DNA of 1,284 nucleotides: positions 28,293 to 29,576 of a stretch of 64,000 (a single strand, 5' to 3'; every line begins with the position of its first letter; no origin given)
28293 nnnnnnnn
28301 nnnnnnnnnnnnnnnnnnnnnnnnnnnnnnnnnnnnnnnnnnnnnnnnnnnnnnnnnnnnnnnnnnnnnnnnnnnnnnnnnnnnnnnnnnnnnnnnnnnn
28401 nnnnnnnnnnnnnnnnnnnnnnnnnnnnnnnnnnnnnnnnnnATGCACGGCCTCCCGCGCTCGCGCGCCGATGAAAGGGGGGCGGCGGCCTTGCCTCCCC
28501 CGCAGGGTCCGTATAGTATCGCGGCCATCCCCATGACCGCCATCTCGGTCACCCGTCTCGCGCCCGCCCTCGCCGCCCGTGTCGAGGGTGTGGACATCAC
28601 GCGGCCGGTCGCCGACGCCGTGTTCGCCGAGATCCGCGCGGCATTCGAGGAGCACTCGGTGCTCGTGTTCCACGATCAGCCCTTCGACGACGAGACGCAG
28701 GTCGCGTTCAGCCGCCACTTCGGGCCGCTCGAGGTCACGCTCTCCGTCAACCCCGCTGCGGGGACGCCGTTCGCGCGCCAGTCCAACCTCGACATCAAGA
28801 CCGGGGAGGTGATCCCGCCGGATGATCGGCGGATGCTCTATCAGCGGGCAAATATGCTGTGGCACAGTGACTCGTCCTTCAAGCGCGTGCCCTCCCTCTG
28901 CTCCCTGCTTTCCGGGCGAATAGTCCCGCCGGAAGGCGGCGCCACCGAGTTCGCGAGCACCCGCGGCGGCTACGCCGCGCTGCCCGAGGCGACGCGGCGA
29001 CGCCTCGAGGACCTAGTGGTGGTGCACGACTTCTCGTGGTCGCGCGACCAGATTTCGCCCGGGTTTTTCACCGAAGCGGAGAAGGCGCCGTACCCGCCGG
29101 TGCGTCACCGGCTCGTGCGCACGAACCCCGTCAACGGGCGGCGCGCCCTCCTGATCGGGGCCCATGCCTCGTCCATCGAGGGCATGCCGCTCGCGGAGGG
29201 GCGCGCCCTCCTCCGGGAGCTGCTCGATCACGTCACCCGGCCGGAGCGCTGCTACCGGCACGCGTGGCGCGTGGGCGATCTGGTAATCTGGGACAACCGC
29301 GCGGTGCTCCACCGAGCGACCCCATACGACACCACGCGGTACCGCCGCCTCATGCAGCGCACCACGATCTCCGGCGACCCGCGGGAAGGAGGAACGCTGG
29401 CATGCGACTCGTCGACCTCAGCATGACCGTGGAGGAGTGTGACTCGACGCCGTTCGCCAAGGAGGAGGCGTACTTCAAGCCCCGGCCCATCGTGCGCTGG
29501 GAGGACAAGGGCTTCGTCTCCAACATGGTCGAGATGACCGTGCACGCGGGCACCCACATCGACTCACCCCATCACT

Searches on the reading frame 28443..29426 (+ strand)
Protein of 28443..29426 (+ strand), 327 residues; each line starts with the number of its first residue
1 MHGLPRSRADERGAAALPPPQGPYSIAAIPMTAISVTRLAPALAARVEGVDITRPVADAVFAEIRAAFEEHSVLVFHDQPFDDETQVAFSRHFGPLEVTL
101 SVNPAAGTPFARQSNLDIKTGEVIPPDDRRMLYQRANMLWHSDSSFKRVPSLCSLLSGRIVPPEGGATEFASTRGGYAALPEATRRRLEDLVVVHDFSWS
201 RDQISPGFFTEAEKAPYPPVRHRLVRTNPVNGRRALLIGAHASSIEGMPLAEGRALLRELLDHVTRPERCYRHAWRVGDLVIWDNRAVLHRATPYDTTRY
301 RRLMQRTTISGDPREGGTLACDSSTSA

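Call 15: search_protein_families(library=pfam, proteins=[window:28443-29426:+])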
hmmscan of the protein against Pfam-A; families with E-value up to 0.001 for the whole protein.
window:28443-29426:+ (327 aa): 1 family
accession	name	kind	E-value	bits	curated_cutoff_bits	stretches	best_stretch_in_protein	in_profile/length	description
PF02668.22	TauD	-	2.8e-65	221.3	27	1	36-308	2-267/267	Taurine catabolism dioxygenase TauD, TfdA family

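Call 64: search_protein_families(library=ncbifam, proteins=[window:28443-29426:+], max_evalue=0.00001)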
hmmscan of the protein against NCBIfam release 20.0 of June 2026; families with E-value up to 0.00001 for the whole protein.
window:28443-29426:+ (327 aa): 3 families
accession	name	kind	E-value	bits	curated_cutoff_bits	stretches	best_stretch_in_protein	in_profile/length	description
NF007104.0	PRK09553.1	equivalog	2.6e-48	164.6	313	1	32-312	3-276/282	taurine dioxygenase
NF045815.1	Neo-PentlctneFsynPtlD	equivalog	1.7e-29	103.1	550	1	41-315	9-293/301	neopentalenolactone/pentalenolactone F synthase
NF049937.1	CMthFAOxDecarbScoE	equivalog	6.2e-15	55.1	400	1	41-295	9-270/295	(3R)-3-[(carboxymethyl)amino]fatty acid oxygenase/decarboxylase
